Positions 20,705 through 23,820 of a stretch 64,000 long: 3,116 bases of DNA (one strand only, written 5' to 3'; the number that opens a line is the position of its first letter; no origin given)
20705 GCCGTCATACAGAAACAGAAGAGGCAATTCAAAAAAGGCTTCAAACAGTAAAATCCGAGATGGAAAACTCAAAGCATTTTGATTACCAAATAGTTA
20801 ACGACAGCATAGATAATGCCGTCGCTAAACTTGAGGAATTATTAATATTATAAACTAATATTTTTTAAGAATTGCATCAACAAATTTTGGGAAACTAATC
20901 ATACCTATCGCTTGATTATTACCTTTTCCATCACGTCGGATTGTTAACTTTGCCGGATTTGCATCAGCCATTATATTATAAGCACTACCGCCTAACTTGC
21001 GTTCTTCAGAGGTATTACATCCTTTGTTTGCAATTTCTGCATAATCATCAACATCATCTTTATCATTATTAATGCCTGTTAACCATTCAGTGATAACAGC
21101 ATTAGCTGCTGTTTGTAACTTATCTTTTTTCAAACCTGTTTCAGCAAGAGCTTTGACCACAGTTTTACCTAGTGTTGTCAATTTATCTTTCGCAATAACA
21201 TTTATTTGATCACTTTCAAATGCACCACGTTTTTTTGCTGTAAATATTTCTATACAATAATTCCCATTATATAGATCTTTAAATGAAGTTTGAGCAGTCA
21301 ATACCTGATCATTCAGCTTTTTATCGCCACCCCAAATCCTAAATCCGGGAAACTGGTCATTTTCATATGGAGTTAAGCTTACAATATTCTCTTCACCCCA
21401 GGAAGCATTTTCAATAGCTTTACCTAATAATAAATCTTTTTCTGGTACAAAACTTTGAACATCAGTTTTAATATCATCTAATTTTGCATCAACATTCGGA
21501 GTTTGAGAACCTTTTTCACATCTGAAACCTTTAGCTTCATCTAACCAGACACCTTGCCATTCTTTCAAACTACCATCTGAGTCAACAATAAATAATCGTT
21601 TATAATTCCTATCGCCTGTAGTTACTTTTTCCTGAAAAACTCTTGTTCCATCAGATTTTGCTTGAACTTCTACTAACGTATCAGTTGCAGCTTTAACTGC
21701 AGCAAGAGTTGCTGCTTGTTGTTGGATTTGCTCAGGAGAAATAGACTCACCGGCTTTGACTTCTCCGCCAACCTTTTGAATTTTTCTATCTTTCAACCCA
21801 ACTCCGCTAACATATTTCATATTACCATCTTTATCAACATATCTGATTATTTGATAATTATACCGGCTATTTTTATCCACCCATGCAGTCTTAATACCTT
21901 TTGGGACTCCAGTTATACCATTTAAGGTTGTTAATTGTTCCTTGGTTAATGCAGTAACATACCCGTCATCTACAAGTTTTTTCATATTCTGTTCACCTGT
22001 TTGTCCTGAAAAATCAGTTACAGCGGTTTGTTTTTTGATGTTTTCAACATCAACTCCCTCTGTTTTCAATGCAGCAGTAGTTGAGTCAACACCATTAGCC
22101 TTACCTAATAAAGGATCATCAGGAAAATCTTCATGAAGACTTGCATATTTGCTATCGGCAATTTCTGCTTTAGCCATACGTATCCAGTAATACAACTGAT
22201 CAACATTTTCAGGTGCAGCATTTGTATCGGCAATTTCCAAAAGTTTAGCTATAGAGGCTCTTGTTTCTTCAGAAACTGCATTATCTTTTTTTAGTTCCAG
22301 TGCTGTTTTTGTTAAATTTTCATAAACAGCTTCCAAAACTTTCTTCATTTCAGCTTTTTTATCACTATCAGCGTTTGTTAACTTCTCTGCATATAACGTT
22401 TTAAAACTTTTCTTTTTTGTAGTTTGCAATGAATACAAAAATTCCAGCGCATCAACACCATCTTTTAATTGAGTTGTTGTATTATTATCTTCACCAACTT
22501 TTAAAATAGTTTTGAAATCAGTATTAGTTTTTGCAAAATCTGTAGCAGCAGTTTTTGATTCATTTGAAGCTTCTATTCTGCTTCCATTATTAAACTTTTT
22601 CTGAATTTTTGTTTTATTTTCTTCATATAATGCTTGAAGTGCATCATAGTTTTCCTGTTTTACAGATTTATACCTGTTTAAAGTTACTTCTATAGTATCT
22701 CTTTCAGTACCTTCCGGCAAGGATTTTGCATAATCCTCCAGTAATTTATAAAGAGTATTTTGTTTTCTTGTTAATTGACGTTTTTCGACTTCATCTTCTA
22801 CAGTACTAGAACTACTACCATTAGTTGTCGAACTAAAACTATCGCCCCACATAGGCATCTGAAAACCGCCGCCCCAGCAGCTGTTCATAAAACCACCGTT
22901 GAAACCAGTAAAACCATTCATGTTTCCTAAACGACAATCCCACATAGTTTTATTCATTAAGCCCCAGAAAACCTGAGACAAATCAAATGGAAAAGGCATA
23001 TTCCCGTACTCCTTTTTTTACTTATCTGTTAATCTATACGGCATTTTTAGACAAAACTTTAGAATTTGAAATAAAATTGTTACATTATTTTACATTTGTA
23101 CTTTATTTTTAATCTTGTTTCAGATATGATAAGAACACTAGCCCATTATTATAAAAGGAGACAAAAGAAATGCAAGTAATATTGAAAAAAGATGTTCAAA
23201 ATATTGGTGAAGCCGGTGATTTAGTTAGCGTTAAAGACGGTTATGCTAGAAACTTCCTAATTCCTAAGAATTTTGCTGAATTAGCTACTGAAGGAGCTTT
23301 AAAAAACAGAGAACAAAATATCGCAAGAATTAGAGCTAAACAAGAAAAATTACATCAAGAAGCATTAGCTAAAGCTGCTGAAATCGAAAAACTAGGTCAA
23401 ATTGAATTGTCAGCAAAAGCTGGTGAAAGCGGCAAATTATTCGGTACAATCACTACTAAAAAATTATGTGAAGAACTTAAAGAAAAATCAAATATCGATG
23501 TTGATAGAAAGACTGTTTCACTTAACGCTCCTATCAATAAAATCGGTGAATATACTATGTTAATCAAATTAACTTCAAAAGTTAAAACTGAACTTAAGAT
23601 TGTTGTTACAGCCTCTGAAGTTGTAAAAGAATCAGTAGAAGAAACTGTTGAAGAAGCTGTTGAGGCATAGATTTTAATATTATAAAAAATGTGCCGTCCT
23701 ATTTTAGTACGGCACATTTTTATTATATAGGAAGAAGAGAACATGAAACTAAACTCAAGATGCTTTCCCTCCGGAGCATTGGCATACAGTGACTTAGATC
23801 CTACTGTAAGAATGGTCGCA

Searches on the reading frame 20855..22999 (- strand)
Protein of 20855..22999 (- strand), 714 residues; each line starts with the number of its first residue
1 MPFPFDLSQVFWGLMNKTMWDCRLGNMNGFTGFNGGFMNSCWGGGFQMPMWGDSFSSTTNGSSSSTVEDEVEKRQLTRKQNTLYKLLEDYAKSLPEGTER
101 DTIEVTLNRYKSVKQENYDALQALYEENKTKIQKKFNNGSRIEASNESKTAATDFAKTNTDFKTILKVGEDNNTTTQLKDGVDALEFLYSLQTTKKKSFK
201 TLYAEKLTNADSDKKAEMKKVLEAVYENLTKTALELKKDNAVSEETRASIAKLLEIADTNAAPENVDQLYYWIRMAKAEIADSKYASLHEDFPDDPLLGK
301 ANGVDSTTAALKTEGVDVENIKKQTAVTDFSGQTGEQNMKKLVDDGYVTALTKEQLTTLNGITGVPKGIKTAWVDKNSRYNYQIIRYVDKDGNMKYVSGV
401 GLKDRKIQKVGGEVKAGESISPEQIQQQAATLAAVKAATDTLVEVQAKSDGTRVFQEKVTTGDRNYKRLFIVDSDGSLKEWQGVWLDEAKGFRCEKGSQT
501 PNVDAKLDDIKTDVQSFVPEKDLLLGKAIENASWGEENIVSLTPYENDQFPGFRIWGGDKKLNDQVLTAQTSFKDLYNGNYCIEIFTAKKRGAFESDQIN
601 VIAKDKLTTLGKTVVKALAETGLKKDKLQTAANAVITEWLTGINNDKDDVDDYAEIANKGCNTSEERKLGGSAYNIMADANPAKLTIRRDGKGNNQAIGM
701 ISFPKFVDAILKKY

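Call 7: search_protein_families(library=pfam, proteins=[window:20855-22999:-], max_evalue=0.01)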
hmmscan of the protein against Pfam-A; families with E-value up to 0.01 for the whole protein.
window:20855-22999:- (714 aa): 0 families

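Call 8: search_protein_families(library=ncbifam, proteins=[window:20855-22999:-], max_evalue=0.01)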
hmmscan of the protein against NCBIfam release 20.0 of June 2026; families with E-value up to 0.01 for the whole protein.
window:20855-22999:- (714 aa): 0 families

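Call 30: search_protein_families(library=pfam, proteins=[window:20858-22999:-], max_evalue=10)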
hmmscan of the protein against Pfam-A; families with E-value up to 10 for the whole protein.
window:20858-22999:- (714 aa): 0 families

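Call 56: search_protein_families(library=ncbifam, proteins=[window:20858-22999:-], max_evalue=1)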
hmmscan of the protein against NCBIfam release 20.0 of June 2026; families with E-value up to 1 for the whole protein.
window:20858-22999:- (714 aa): 1 family
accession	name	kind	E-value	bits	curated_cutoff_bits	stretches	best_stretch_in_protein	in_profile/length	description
NF005469.0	PRK07063.1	equivalog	0.1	12.1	306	1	422-478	64-122/260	SDR family oxidoreductase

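Call 78: search_protein_families(library=phrogs, proteins=[window:20858-22999:-], max_evalue=0.1)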
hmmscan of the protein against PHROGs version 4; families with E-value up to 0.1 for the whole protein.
window:20858-22999:- (714 aa): 1 family
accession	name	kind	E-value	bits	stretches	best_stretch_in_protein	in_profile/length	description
phrog_13869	-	unknown function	0.025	15.3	1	425-479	134-189/212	-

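Call 79: search_protein_families(library=padloc, proteins=[window:20858-22999:-], max_evalue=0.1)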
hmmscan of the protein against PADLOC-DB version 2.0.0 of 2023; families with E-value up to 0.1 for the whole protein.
window:20858-22999:- (714 aa): 0 families

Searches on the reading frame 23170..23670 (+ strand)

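Call 7: search_protein_families(library=pfam, proteins=[window:23170-23670:+], max_evalue=0.01)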
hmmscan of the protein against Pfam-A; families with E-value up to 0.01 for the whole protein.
window:23170-23670:+ (166 aa): 3 families
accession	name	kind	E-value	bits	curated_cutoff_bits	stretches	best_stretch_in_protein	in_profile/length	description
PF01281.25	Ribosomal_L9_N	-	5.6e-23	80.7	20.7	1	1-46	1-46/47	Ribosomal protein L9, N-terminal domain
PF03948.19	Ribosomal_L9_C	-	5.7e-23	81.6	23.2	1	64-147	2-85/86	Ribosomal protein L9, C-terminal domain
PF02734.22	Dak2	-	0.0058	17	27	1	56-165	20-128/174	DAK2 domain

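Call 8: search_protein_families(library=ncbifam, proteins=[window:23170-23670:+], max_evalue=0.01)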
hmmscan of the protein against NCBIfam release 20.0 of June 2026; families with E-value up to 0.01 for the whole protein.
window:23170-23670:+ (166 aa): 4 families
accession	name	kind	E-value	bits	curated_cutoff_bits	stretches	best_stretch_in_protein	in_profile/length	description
TIGR00158.1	L9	equivalog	6.4e-41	140.3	58.6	1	1-148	1-147/148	50S ribosomal protein L9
NF011110.0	PRK14538.1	equivalog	4.6e-23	81.3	707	1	1-147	689-833/838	putative bifunctional signaling protein/50S ribosomal protein L9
TIGR02365.1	dha_L_ycgS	equivalog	0.00057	19.6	138.3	1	55-162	40-143/196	dihydroxyacetone kinase subunit DhaL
NF011752.0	PRK15205.1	equivalog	0.0076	16.1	169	0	78-126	20-66/176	long polar fimbrial protein LpfE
